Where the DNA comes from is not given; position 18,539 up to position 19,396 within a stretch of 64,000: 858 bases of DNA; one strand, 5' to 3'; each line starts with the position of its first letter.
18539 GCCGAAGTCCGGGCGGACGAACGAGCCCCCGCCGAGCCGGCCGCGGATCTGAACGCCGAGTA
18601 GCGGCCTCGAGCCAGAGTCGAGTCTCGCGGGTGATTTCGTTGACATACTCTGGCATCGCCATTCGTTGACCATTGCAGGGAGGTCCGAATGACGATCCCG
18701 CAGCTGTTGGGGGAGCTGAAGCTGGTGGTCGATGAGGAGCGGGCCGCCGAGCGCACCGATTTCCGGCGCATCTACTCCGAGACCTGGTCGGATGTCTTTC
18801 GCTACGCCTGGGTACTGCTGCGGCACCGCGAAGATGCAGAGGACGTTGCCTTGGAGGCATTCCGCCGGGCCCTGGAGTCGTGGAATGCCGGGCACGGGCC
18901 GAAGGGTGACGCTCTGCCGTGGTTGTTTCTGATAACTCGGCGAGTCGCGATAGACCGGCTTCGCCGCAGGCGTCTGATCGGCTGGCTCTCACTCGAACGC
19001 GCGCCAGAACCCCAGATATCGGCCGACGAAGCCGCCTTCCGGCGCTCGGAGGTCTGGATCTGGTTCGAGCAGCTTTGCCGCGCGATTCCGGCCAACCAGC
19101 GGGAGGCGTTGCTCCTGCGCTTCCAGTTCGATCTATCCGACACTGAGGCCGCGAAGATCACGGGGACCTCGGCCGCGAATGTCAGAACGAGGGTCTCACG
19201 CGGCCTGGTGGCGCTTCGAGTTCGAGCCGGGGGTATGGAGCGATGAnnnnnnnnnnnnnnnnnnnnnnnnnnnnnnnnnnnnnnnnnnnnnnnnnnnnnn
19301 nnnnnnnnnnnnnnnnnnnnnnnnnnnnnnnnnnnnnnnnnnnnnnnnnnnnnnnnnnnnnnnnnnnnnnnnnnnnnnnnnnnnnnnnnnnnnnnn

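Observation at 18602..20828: ECF sigma factor / anti-sigma pair inserted into the otherwise universal rpsP-rimM-trmD-rplS ribosomal operon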

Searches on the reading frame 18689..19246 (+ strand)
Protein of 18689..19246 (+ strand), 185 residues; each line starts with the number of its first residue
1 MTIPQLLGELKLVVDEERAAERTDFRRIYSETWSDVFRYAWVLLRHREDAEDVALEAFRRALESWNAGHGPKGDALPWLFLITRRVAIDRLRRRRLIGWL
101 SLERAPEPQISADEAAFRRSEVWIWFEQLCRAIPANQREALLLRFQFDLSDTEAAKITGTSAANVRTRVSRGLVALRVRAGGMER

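Call 3: search_protein_families(library=pfam, proteins=[window:18689-19246:+], max_evalue=0.01)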
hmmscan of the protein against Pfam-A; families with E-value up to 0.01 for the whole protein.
window:18689-19246:+ (185 aa): 3 families
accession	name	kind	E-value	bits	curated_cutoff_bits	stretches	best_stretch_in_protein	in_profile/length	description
PF08281.18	Sigma70_r4_2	-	3.3e-10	39.9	25.7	1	128-176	6-54/54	Sigma-70, region 4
PF04542.20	Sigma70_r2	-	9.3e-10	38.6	24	1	34-95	7-69/71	Sigma-70 region 2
PF04545.22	Sigma70_r4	-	0.00015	21.7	24.1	1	134-177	6-49/50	Sigma-70, region 4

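Call 4: search_protein_families(library=ncbifam, proteins=[window:18689-19246:+], max_evalue=0.01)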
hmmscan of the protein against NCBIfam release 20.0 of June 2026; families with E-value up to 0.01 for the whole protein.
window:18689-19246:+ (185 aa): 71 families (the best 25 are shown)
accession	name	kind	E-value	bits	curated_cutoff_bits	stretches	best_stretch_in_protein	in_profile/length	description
TIGR02983.1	SigE-fam_strep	subfamily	4.9e-25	88.3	141.55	1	20-180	3-158/162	SigE family RNA polymerase sigma factor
NF007220.0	PRK09639.1-5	equivalog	1.9e-18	66.9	260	1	24-177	4-161/181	RNA polymerase sigma factor SigX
NF009193.0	PRK12541.1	equivalog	1.4e-17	64.4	171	1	22-174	4-154/161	RNA polymerase sigma factor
TIGR02937.1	sigma70-ECF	superfamily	4.8e-16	58.8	42.9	1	25-178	3-163/165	sigma-70 family RNA polymerase sigma factor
NF007223.0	PRK09641.1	equivalog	2.9e-15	56.6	209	1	15-179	10-183/187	RNA polymerase sigma factor SigW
NF009166.1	PRK12513.1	equivalog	8.8e-15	54.9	206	1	21-177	20-183/193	RNA polymerase sigma factor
TIGR02952.1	Sig70_famx2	equivalog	1.5e-14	54.3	206.45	1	16-177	4-167/170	ECF subfamily RNA polymerase sigma factor, BldN family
NF058625.1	sigma_PG0214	equivalog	2.5e-14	53.3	130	1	23-172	4-153/170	GFO_1088 family ECF-type sigma factor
NF004113.0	PRK05602.1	equivalog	8.4e-14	51.7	208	1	20-177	42-198/211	RNA polymerase sigma factor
NF007217.0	PRK09639.1-1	equivalog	8.8e-14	51.7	239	1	24-178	4-163/194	RNA polymerase sigma factor SigX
TIGR02950.1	SigM_subfam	subfamily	8.9e-14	51.6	147.95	1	27-175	4-153/159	RNA polymerase sigma factor, SigM family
TIGR02948.1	SigW_bacill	equivalog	1e-13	51.8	243.1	1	17-179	12-183/187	RNA polymerase sigma factor SigW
TIGR02985.1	Sig70_bacteroi1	subfamily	7.7e-13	49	126.4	1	24-177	2-159/162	RNA polymerase sigma-70 factor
NF007231.0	PRK09649.1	equivalog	1.8e-12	47.4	219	1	30-176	31-174/185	RNA polymerase sigma factor SigC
NF009164.0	PRK12511.1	equivalog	3.5e-12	46.2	185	1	36-178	17-157/182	RNA polymerase sigma factor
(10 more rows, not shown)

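Call 19: find_homologous_proteins(query=window:18689-19243:+, max_evalue=1e-10)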
Query window:18689-19243:+ (185 aa): 77 proteins with E <= 1e-10 among 1451 candidates.
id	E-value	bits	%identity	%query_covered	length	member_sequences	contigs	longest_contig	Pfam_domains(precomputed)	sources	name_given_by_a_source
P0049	5.3e-115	399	100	100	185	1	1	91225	PF04542.21,PF08281.19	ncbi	ncbi:MAG: RNA polymerase sigma factor [Candidatus Limnocylindrales bacterium]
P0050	2.3e-99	348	85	100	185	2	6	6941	PF04542.21,PF08281.19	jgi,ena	jgi:RNA polymerase sigma-70 factor (ECF subfamily)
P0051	1.3e-95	336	84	100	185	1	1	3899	PF04542.21,PF08281.19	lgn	-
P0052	4.3e-95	335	84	100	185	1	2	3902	PF04545.23,PF04542.21,PF08281.19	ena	-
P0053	7.9e-95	334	83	100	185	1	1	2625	PF04545.23,PF04542.21,PF08281.19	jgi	jgi:RNA polymerase sigma-70 factor (ECF subfamily)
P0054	5.1e-94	331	82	100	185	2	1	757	PF04542.21,PF08281.19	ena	-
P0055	5.6e-94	331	82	100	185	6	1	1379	PF04542.21,PF08281.19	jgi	jgi:RNA polymerase sigma-70 factor (ECF subfamily)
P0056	8.3e-94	330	84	100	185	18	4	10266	PF04542.21,PF08281.19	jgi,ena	jgi:RNA polymerase sigma-70 factor (ECF subfamily)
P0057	1.1e-93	330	83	100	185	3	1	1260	PF04542.21,PF08281.19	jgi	jgi:RNA polymerase sigma factor (sigma-70 family)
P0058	1.4e-93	330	82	100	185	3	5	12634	PF04542.21,PF08281.19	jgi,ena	-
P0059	1.4e-92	326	82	100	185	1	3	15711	PF04542.21,PF08281.19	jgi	jgi:RNA polymerase sigma-70 factor (ECF subfamily)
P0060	2.4e-92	326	83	100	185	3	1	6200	PF04542.21,PF08281.19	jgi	jgi:RNA polymerase sigma-70 factor (ECF subfamily)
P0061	1.7e-91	323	80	99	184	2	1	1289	PF04545.23,PF04542.21,PF08281.19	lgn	-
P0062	6.9e-91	321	81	100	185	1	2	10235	PF04545.23,PF04542.21,PF08281.19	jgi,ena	-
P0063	9.9e-91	320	79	100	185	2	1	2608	PF04542.21,PF08281.19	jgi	jgi:RNA polymerase sigma-70 factor, ECF subfamily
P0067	6.4e-79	282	72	97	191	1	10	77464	PF04542.21,PF08281.19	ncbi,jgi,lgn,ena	ncbi:MAG: sigma-70 family RNA polymerase sigma factor [Candidatus Limnocylindrales bacterium]|jgi:RN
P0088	1.3e-67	245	63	100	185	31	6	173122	PF04545.23,PF04542.21,PF08281.19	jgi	jgi:RNA polymerase sigma factor (sigma-70 family)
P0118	1.1e-45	174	54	82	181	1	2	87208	PF04545.23,PF04542.21,PF08281.19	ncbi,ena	-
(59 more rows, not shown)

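Call 21: find_encoding_contigs(protein=P0067, flank=5000, max_places=2)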
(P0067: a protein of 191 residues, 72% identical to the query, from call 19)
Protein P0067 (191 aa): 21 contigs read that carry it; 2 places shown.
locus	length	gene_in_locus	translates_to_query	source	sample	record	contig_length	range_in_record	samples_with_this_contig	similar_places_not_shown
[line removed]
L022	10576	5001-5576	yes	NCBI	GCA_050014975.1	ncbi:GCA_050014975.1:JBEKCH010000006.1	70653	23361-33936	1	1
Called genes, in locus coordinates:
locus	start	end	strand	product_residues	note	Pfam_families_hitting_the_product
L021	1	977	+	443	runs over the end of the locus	PF02881:SRP54_N, PF13191:AAA_16 (weak), PF13401:AAA_22 (weak), PF00448:SRP54, PF01656:CbiA (weak), PF02978:SRP_SPB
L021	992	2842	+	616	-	PF11832:DUF3352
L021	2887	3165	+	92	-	PF00886:Ribosomal_S16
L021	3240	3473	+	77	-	PF13083:KH_KhpA-B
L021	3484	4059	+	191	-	PF01782:RimM, PF24986:PRC_RimM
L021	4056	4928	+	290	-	PF01746:tRNA_m1G_MT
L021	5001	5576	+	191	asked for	PF04542:Sigma70_r2, PF08281:Sigma70_r4_2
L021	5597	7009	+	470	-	-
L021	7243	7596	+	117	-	PF01245:Ribosomal_L19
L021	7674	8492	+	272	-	PF01351:RNase_HII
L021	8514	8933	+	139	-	PF02021:UPF0102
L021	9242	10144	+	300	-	PF00318:Ribosomal_S2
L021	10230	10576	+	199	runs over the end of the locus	PF00889:EF_TS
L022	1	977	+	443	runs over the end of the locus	PF02881:SRP54_N, PF13191:AAA_16 (weak), PF13401:AAA_22 (weak), PF00448:SRP54, PF01656:CbiA (weak), PF02978:SRP_SPB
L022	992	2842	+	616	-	PF11832:DUF3352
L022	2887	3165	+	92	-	PF00886:Ribosomal_S16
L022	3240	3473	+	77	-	PF13083:KH_KhpA-B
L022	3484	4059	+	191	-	PF01782:RimM, PF24986:PRC_RimM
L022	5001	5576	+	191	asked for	PF04542:Sigma70_r2, PF08281:Sigma70_r4_2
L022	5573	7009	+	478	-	-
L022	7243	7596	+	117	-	PF01245:Ribosomal_L19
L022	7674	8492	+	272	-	PF01351:RNase_HII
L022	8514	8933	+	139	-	PF02021:UPF0102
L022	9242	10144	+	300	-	PF00318:Ribosomal_S2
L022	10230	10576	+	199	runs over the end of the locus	PF00889:EF_TS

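Call 22: find_encoding_contigs(protein=P0088, flank=5000, max_places=2)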
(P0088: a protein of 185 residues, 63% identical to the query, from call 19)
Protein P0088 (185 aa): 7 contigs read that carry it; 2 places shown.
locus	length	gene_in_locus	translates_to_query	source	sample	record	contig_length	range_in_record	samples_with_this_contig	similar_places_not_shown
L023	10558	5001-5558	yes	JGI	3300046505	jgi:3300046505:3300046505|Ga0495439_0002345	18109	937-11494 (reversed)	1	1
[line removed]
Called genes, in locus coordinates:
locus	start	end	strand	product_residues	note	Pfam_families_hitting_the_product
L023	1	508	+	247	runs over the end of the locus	-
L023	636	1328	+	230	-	PF00072:Response_reg, PF00486:Trans_reg_C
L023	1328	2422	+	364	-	PF00672:HAMP, PF00512:HisKA, PF13581:HATPase_c_2 (weak), PF02518:HATPase_c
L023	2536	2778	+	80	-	PF09851:SHOCT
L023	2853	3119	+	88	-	-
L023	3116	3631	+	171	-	PF13473:Cupredoxin_1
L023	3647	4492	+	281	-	-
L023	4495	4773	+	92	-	PF00403:HMA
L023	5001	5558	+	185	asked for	PF04542:Sigma70_r2, PF08281:Sigma70_r4_2, PF04545:Sigma70_r4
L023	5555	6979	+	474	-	-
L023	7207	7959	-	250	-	-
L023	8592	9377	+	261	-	-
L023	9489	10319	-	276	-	PF06182:ABC2_membrane_6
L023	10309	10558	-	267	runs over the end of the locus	PF06182:ABC2_membrane_6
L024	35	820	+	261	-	-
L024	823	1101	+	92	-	PF00403:HMA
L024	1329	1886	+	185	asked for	PF04542:Sigma70_r2, PF08281:Sigma70_r4_2, PF04545:Sigma70_r4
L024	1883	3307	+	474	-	-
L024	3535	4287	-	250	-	-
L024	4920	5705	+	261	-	-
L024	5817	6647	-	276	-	-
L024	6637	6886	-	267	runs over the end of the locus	-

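Call 23: find_encoding_contigs(protein=P0118, flank=5000, max_places=2)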
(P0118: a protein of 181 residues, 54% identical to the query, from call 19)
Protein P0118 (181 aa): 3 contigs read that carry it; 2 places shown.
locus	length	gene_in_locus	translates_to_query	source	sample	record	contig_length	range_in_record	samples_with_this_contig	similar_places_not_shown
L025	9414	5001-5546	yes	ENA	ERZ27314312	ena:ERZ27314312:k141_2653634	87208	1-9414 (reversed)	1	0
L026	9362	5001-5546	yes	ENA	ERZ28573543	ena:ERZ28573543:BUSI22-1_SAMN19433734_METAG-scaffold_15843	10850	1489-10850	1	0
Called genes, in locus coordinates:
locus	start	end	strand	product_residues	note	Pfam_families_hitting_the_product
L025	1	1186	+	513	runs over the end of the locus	PF00665:rve, PF22483:Mu-transpos_C_2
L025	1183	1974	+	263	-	PF01695:IstB_IS21, PF20720:nSTAND3 (weak)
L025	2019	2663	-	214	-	PF00239:Resolvase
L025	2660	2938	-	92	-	-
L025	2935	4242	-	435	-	PF20199:RepSA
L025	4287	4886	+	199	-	-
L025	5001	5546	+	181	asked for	PF04542:Sigma70_r2, PF08281:Sigma70_r4_2, PF04545:Sigma70_r4 (weak)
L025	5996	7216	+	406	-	-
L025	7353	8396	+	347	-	-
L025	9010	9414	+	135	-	?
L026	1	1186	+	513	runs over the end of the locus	PF00665:rve, PF22483:Mu-transpos_C_2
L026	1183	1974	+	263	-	PF01695:IstB_IS21, PF20720:nSTAND3 (weak)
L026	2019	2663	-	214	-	PF00239:Resolvase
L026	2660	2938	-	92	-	-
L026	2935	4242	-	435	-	PF20199:RepSA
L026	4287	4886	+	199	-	-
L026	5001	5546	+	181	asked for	PF04542:Sigma70_r2, PF08281:Sigma70_r4_2, PF04545:Sigma70_r4 (weak)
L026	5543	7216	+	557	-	-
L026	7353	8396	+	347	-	-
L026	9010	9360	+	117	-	?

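Call 28: search_protein_families(library=pfam, proteins=[L022:5573-7009:+, L026:5543-7216:+, L023:5555-6979:+, L023:3647-4492:+, L023:2853-3119:+], max_evalue=0.01)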
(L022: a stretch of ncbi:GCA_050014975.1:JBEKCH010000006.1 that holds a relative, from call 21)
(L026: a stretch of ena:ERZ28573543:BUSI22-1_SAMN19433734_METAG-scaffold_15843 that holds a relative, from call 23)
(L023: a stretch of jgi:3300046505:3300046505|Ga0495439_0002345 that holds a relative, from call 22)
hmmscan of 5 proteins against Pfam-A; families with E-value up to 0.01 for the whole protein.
L022:5573-7009:+ (478 aa): 0 families

L026:5543-7216:+ (557 aa): 0 families

L023:5555-6979:+ (474 aa): 1 family
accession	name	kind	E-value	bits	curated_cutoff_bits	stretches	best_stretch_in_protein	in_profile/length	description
PF07676.18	PD40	-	0.00067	20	20.9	0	322-333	14-25/38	WD40-like Beta Propeller Repeat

L023:3647-4492:+ (281 aa): 0 families

L023:2853-3119:+ (88 aa): 0 families

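Call 31: search_solved_structures(query=window:18689-19243:+, max_evalue=0.001)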
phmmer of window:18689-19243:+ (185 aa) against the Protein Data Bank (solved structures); distinct sequences matched with E-value up to 0.001: 9.
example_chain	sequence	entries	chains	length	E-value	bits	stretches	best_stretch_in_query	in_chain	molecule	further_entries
5wuq_A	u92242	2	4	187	1.4e-07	34.7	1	27-178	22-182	ECF RNA polymerase sigma factor SigW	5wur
6dxo_A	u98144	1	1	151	3.1e-07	33.6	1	13-94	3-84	RNA polymerase ECF-subfamily sigma factor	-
9m9d_F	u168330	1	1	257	2.4e-06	30.7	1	34-177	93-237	ECF RNA polymerase sigma factor SigE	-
9m9e_F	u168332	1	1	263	2.6e-06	30.6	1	34-177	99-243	ECF RNA polymerase sigma factor SigE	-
9m98_F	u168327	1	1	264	2.6e-06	30.6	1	34-177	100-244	ECF RNA polymerase sigma factor SigE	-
4nqw_A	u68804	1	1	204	2.7e-05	27.2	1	4-177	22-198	ECF RNA polymerase sigma factor SigK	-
9isn_F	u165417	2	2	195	3.8e-05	26.8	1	104-179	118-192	ECF sigma factor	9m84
6dv9_F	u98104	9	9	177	4.1e-05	26.7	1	18-178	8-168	ECF RNA polymerase sigma factor SigL | RNA polymerase sigma factor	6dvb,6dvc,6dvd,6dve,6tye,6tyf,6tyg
6in7_B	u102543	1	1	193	0.00092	22.3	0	45-175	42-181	RNA polymerase sigma-H factor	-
